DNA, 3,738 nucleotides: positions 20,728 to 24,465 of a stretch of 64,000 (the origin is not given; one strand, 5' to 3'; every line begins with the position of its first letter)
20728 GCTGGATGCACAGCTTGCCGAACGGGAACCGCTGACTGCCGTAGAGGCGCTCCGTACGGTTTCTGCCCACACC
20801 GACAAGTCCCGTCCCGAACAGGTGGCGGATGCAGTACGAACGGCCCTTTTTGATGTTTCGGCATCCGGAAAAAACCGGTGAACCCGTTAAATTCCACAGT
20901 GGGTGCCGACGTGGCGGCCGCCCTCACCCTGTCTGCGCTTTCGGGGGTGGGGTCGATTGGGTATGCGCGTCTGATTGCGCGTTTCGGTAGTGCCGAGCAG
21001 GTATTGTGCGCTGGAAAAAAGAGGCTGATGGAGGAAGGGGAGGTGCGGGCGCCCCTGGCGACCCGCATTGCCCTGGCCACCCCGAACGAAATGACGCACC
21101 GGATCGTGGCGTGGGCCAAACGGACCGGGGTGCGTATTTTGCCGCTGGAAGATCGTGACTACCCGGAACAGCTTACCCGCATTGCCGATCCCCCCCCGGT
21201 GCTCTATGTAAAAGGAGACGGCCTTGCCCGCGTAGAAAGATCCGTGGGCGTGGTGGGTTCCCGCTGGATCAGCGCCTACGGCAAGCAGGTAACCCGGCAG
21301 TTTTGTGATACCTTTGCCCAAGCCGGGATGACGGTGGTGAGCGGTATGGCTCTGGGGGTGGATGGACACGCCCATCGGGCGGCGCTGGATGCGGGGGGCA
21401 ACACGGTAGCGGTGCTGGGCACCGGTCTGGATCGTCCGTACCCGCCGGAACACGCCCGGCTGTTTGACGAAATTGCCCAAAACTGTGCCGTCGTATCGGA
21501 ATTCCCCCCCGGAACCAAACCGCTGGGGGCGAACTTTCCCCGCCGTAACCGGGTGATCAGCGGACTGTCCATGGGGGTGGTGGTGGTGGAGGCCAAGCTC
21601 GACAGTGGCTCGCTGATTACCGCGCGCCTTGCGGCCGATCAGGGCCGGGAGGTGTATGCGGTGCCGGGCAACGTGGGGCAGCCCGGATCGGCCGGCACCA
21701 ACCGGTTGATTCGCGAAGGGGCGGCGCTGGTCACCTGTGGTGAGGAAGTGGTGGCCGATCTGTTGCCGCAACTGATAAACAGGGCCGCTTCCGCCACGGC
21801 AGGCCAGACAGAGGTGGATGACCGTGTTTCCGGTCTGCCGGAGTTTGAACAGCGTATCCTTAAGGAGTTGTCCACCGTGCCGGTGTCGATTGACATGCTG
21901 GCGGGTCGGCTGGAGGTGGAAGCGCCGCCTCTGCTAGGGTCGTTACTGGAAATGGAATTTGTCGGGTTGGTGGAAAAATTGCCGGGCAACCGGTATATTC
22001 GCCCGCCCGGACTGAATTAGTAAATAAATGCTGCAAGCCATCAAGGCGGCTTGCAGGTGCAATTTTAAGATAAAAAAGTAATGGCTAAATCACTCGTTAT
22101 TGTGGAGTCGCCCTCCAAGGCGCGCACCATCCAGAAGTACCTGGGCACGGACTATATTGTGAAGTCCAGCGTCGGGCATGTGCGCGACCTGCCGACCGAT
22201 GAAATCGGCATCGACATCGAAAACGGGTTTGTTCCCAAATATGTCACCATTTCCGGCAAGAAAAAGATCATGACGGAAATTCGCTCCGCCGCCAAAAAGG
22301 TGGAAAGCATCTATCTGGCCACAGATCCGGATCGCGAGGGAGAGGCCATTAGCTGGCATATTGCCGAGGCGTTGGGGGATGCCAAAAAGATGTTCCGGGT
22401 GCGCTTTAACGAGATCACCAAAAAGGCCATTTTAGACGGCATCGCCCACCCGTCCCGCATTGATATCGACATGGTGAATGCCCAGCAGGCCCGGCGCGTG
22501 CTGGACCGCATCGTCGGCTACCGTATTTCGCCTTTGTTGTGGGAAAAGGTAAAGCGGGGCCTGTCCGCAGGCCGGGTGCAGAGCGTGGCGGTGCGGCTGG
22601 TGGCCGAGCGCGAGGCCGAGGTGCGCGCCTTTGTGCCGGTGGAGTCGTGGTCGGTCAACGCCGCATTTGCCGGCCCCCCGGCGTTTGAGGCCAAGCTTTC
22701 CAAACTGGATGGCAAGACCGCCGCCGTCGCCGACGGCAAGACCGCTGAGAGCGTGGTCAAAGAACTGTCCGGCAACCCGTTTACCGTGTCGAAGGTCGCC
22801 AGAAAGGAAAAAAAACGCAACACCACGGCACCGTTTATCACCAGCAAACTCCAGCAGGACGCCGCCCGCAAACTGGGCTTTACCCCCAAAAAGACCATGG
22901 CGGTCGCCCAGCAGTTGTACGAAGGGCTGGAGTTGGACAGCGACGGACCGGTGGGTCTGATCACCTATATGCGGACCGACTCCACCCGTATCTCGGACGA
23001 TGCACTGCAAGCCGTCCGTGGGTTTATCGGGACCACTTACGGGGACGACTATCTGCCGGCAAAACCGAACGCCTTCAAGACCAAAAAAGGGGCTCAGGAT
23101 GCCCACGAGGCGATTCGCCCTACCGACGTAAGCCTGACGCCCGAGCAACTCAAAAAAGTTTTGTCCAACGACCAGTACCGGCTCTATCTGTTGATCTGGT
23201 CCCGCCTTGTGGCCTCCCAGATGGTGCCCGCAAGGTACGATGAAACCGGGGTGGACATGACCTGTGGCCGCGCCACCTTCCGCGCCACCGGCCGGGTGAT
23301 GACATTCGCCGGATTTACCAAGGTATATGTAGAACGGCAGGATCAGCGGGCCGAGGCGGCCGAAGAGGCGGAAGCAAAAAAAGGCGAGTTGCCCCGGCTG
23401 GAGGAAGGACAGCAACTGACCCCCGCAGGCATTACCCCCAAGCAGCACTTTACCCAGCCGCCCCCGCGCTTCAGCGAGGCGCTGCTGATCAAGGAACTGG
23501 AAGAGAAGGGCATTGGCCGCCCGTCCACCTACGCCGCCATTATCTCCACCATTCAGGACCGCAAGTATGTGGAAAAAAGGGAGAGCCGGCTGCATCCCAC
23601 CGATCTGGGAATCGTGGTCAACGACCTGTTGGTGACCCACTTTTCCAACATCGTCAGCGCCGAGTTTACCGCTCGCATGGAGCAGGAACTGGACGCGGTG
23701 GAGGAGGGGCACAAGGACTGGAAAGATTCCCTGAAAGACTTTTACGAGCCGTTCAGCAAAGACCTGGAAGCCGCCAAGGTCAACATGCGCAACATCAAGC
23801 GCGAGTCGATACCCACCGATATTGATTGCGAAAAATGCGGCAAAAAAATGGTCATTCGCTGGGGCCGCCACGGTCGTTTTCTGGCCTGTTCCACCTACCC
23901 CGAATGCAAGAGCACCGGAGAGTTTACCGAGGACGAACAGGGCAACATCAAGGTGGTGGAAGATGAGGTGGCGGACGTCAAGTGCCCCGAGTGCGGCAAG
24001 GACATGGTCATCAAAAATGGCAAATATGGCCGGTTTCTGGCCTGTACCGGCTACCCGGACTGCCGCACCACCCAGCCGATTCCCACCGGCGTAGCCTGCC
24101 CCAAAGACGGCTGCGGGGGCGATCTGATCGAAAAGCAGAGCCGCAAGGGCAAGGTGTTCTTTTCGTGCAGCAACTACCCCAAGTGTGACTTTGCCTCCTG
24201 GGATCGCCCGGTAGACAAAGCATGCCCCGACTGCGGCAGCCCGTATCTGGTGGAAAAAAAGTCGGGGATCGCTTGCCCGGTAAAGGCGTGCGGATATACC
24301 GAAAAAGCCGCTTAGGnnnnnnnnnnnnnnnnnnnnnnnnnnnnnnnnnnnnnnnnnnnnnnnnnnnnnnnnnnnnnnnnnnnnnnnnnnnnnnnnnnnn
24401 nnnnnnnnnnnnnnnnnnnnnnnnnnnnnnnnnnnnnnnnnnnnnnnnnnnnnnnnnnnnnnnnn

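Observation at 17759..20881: Truncated Hsp70-like ATPase plus APH-kinase/P-loop-kinase fusion, in operon with dprA-topA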

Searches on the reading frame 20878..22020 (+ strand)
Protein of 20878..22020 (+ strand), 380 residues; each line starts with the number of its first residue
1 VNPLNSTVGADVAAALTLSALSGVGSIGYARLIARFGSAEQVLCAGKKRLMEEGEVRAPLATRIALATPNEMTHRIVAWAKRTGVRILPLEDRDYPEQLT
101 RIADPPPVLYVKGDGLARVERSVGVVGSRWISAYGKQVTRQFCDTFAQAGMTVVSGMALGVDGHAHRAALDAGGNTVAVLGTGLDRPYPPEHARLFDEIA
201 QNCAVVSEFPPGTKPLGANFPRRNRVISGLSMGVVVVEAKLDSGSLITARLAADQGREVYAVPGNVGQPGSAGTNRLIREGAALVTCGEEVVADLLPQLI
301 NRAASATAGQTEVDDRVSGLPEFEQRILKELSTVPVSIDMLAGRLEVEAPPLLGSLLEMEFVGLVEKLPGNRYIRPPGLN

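Call 8: search_protein_families(library=pfam, proteins=[window:20878-22020:+], max_evalue=0.01)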
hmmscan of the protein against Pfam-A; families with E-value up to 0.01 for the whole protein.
window:20878-22020:+ (380 aa): 4 families
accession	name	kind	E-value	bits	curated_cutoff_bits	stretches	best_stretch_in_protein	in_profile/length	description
PF02481.21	DNA_processg_A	-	5.6e-78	261.4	29.6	1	81-286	3-211/212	DNA recombination-mediator protein A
PF17782.7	DprA_WH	-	6.6e-10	39.3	22.9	1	322-371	12-61/61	DprA winged helix domain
PF18306.6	LDcluster4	-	0.00063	19.8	26.3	1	122-260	3-121/151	SLOG cluster4 family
PF21102.3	DprA_N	-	0.0052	16.9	22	0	17-44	9-36/64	DprA-like N-terminal HHH domain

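Call 9: search_protein_families(library=ncbifam, proteins=[window:20878-22020:+], max_evalue=0.01)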
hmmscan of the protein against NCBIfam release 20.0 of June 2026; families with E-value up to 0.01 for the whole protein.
window:20878-22020:+ (380 aa): 3 families
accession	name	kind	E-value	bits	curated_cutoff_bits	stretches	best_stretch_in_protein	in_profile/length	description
NF008007.0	PRK10736.1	equivalog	8.7e-85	285.1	495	1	67-374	54-359/374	DNA-protecting protein DprA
TIGR00732.1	dprA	equivalog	8.1e-79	263.9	191.15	1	78-294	2-219/220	DNA-processing protein DprA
TIGR00725.1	TIGR00725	hypoth_equivalog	0.0062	16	106.9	0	122-180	3-61/159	TIGR00725 family protein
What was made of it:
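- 20878..22020 (+): dprA (GTG start overlapping the kinase stop). TIGR00732 264 bits, above its cutoff; Pfam DNA_processg_A 5.6e-78 (calls 8, 9).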

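Call 46: find_homologous_proteins(query=window:20878-22020:+)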
Query window:20878-22020:+ (380 aa): 7960 proteins with E <= 0.001 among 8000 candidates; the best 120 are listed.
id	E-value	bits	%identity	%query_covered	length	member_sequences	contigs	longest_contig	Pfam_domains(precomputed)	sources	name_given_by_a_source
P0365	1.3e-244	829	100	100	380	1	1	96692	PF02481.22,PF17782.8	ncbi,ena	-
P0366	1.9e-238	809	98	100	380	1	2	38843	PF02481.22,PF17782.8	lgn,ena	-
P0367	2.7e-202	690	84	100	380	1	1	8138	PF02481.22,PF17782.8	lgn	-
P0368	1.5e-138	480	65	96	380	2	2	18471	PF02481.22,PF17782.8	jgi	jgi:DNA processing protein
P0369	1.9e-138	480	62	98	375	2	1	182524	PF02481.22,PF17782.8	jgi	-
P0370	2.2e-138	479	65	96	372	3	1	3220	PF02481.22,PF17782.8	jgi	jgi:DNA processing protein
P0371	9.1e-137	474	65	96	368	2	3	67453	PF02481.22,PF17782.8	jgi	-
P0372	3.2e-136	472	65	94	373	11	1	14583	PF02481.22,PF17782.8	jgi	jgi:DNA processing protein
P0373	2.9e-135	469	62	98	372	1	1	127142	PF02481.22,PF17782.8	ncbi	-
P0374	3.0e-135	469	62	97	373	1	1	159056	PF02481.22,PF17782.8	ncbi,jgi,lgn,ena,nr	ncbi:MAG: DNA-processing protein DprA [Nitrospirota bacterium]|nr:DNA-processing protein DprA [Nitro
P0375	7.6e-135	468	65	97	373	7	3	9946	PF02481.22,PF17782.8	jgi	jgi:DNA processing protein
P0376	1.3e-134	467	61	98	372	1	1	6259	PF02481.22,PF17782.8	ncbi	-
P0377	2.0e-132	460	61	98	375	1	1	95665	PF02481.22,PF17782.8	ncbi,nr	ncbi:MAG: DNA-protecting protein DprA [Nitrospirae bacterium]|nr:DNA-protecting protein DprA [Nitros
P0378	5.9e-127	442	58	97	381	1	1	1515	PF02481.22,PF17782.8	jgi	-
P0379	4.2e-124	432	57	97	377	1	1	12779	PF02481.22,PF17782.8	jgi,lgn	jgi:DNA processing protein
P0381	2.5e-111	390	56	98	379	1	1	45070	PF02481.22,PF17782.8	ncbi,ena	-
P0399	6.3e-78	281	44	96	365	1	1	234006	PF12826.14,PF02481.22,PF17782.8,PF14520.13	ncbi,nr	ncbi:MAG: DNA-protecting protein DprA [Nitrospirae bacterium]|nr:DNA-protecting protein DprA [Nitros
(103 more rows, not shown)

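Call 47: find_encoding_contigs(protein=P0381, flank=10000, max_places=1)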
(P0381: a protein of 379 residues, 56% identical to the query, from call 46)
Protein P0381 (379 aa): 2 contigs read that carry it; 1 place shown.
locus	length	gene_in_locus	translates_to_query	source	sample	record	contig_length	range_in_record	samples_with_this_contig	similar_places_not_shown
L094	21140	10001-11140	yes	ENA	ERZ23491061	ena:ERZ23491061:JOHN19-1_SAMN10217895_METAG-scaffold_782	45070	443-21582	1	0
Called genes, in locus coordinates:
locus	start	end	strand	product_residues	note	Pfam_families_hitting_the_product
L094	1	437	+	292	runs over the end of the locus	?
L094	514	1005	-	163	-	PF06181:Urate_ox_N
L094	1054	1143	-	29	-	-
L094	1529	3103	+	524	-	PF02446:Glyco_hydro_77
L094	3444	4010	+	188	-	PF00355:Rieske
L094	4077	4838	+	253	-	PF00033:Cytochrome_B, PF14358:DUF4405 (weak), PF13631:Cytochrom_B_N_2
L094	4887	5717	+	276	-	-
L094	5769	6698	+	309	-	PF09699:Paired_CXXCH_1 (faint), PF14522:Cytochrome_C7 (faint), PF22113:Mtrc-MtrF_II-IV_dom (weak), PF00034:Cytochrom_C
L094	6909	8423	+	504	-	PF00012:HSP70, PF06723:MreB_Mbl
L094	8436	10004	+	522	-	PF06414:Zeta_toxin, PF13238:AAA_18 (weak), PF13671:AAA_33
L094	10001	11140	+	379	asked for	PF02481:DNA_processg_A, PF17782:WHD_DprA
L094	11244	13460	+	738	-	PF01751:Toprim, PF01131:Topoisom_bac, PF01396:Zn_ribbon_Top1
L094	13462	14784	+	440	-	PF00890:FAD_binding_2 (faint), PF01134:GIDA, PF01266:DAO (weak), PF13450:NAD_binding_8 (faint)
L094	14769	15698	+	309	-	PF02899:Phage_int_SAM_1, PF13495:Phage_int_SAM_4 (weak), PF00589:Phage_integrase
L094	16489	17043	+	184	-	PF00227:Proteasome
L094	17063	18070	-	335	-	PF16261:DUF4915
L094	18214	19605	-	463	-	PF13727:CoA_binding_3, PF02397:Bac_transf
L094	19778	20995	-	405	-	PF13439:Glyco_transf_4, PF13579:Glyco_trans_4_4, PF00534:Glycos_transf_1, PF13692:Glyco_trans_1_4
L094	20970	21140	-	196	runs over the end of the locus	PF00132:Hexapep (weak)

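Call 48: find_encoding_contigs(protein=P0377, flank=10000, max_places=1)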
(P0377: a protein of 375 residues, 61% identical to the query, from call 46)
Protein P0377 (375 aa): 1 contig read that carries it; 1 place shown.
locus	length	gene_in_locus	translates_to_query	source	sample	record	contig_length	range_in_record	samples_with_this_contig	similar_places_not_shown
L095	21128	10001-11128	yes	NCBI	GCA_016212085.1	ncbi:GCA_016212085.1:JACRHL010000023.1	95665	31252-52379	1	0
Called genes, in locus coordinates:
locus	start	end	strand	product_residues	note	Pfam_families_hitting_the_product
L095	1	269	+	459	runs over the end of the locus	PF05833:NFACT_N, PF05670:NFACT-R_1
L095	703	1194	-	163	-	PF06181:Urate_ox_N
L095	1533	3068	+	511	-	PF02446:Glyco_hydro_77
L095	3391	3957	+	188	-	PF00355:Rieske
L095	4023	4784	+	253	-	PF00033:Cytochrome_B, PF14358:DUF4405 (weak), PF13631:Cytochrom_B_N_2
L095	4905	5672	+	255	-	-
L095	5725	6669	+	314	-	PF22113:Mtrc-MtrF_II-IV_dom (faint), PF14522:Cytochrome_C7 (faint), PF00034:Cytochrom_C (weak)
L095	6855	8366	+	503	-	PF00012:HSP70, PF06723:MreB_Mbl (weak)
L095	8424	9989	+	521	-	PF01636:APH (faint), PF13671:AAA_33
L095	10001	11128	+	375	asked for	PF02481:DNA_processg_A, PF17782:WHD_DprA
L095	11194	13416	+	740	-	PF01751:Toprim, PF01131:Topoisom_bac, PF01396:Zn_ribbon_Top1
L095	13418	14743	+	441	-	PF01134:GIDA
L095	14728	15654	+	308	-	PF02899:Phage_int_SAM_1, PF00589:Phage_integrase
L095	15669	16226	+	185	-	PF00227:Proteasome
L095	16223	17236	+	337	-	PF01073:3Beta_HSD, PF01370:Epimerase, PF02719:Polysacc_synt_2, PF04321:RmlD_sub_bind, PF07993:NAD_binding_4 (faint), PF16363:GDP_Man_Dehyd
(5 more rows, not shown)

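Call 49: find_encoding_contigs(protein=P0374, flank=10000, max_places=1)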
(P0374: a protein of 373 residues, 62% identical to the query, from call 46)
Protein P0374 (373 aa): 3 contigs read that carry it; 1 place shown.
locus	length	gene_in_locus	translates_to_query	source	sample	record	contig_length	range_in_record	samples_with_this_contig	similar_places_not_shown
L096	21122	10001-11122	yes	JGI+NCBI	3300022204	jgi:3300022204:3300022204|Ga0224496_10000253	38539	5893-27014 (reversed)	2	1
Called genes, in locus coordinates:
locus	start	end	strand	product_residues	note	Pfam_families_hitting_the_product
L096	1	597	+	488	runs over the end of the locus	PF05833:NFACT_N, PF05670:NFACT-R_1, PF18297:NFACT-R_2 (faint)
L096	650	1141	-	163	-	PF06181:Urate_ox_N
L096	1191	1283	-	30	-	-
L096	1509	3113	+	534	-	PF02446:Glyco_hydro_77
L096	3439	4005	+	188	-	PF00355:Rieske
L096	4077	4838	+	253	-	PF00033:Cytochrome_B, PF13631:Cytochrom_B_N_2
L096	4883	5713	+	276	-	-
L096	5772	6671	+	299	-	PF22113:Mtrc-MtrF_II-IV_dom (faint), PF14522:Cytochrome_C7 (faint), PF02433:FixO (faint), PF00034:Cytochrom_C (weak)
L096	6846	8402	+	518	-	PF00012:HSP70, PF06723:MreB_Mbl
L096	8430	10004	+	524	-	PF01636:APH (weak), PF13671:AAA_33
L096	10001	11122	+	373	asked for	PF02481:DNA_processg_A, PF17782:WHD_DprA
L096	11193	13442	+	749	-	PF01751:Toprim, PF01131:Topoisom_bac, PF01396:Zn_ribbon_Top1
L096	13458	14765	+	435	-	PF00890:FAD_binding_2 (weak), PF01134:GIDA, PF01266:DAO (weak), PF12831:FAD_oxidored (weak), PF13450:NAD_binding_8 (weak)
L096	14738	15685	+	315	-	PF02899:Phage_int_SAM_1, PF13495:Phage_int_SAM_4 (weak), PF00589:Phage_integrase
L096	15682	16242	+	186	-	PF00227:Proteasome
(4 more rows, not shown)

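Call 50: find_encoding_contigs(protein=P0399, flank=10000, max_places=1)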
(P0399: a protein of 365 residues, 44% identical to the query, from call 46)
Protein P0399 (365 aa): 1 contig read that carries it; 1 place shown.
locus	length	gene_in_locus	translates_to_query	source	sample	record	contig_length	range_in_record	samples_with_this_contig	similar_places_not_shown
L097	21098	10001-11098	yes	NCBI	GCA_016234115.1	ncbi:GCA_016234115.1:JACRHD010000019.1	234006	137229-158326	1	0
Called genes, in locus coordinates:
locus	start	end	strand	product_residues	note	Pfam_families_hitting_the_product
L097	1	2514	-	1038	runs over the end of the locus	PF02384:N6_Mtase, PF18135:Type_ISP_C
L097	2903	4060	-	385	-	PF02749:QRPTase_N, PF01729:QRPTase_C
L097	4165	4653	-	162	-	PF01467:CTP_transf_like, PF08218:Citrate_ly_lig (weak)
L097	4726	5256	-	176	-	PF03602:Cons_hypoth95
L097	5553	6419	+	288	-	PF04389:Peptidase_M28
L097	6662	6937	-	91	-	PF01312:Bac_export_2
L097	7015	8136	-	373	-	PF02120:Flg_hook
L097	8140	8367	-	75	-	-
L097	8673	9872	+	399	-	PF00764:Arginosuc_synth, PF20979:Arginosuc_syn_C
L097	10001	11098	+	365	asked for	PF12826:HHH_2 (weak), PF14520:HHH_5, PF02481:DNA_processg_A, PF17782:WHD_DprA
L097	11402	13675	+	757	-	PF01751:Toprim, PF01131:Topoisom_bac, PF01396:Zn_ribbon_Top1, PF13240:Zn_Ribbon_1 (faint), PF13408:Zn_ribbon_recom (faint), PF01396:Zn_ribbon_Top1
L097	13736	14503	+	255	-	PF17411:SmaI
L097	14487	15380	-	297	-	PF01555:N6_N4_Mtase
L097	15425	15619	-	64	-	PF12728:HTH_17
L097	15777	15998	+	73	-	PF01954:AF2212-like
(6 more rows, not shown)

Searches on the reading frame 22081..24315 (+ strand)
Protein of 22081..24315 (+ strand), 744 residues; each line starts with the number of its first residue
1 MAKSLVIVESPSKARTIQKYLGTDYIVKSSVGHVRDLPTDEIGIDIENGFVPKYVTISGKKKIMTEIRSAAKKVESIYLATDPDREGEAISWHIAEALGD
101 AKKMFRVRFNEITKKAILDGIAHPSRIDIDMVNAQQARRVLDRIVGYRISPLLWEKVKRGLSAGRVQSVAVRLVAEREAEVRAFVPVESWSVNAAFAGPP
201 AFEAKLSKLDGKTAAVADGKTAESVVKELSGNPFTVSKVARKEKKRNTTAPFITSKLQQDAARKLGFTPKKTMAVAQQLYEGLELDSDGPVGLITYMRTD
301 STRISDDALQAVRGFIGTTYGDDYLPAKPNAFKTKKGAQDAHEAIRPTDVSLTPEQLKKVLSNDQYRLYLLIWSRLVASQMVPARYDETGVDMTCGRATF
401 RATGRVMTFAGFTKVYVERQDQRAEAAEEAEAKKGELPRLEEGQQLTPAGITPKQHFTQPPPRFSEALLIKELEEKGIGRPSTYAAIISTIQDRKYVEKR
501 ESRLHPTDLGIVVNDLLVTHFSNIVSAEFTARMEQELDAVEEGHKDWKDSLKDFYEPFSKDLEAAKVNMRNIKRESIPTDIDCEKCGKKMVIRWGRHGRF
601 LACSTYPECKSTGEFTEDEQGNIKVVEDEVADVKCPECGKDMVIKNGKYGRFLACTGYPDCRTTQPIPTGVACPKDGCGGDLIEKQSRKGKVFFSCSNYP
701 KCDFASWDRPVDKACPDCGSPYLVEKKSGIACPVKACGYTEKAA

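Call 8: search_protein_families(library=pfam, proteins=[window:22081-24315:+], max_evalue=0.01)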
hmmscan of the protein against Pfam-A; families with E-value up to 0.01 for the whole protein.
window:22081-24315:+ (744 aa): 4 families
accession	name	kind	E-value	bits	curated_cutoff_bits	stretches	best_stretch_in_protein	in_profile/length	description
PF01131.25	Topoisom_bac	-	8.9e-127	423.9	35.1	1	127-551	2-410/411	DNA topoisomerase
PF01396.24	Zn_ribbon_Top1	-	6.5e-43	144.7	32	3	633-668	2-37/39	Topoisomerase DNA binding C4 zinc finger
PF01751.28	Toprim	-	3.8e-23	81.9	23.1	1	5-112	2-96/96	Toprim domain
PF13408.12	Zn_ribbon_recom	-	0.00036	21.3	25.3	0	583-609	8-35/58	Recombinase zinc beta ribbon domain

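Call 9: search_protein_families(library=ncbifam, proteins=[window:22081-24315:+], max_evalue=0.01)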
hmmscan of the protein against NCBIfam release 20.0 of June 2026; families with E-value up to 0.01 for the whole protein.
window:22081-24315:+ (744 aa): 12 families
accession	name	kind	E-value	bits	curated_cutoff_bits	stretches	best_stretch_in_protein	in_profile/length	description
TIGR01051.1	topA_bact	equivalog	1.5e-251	836.9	456.4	2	5-613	1-629/632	type I DNA topoisomerase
NF004966.0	PRK06319.1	equivalog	3.5e-243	809.5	868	1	1-705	1-728/862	DNA topoisomerase I/SWI domain fusion protein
NF006451.0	PRK08780.1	equivalog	2.2e-212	707.8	1265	1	1-605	1-616/824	DNA topoisomerase I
TIGR01054.1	rgy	equivalog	9.7e-91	304.9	471.7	1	56-557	701-1168/1172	reverse gyrase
TIGR01057.1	topA_arch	equivalog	9.8e-90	301.5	458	2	23-609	38-618/618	DNA topoisomerase I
NF005555.0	PRK07220.1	equivalog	1.2e-80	271.8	635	3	56-626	80-634/740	DNA topoisomerase I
NF005829.0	PRK07726.1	subfamily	8.3e-80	269.2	597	1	55-614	74-643/669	DNA topoisomerase 3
NF004438.0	PRK05776.1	equivalog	1.7e-76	257.8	793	1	21-588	47-611/677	DNA topoisomerase I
NF011532.0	PRK14973.1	equivalog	8.3e-67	225.7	930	2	58-612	81-620/936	DNA topoisomerase I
TIGR01056.1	topB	subfamily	1.6e-65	221.9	515.75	1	59-616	80-647/706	DNA topoisomerase III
NF006032.0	PRK08173.1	equivalog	2.6e-41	141.3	1058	1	1-588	1-632/863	DNA topoisomerase III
NF011313.0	PRK14724.1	equivalog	1.2e-25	89.5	1088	1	51-583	73-647/988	DNA topoisomerase III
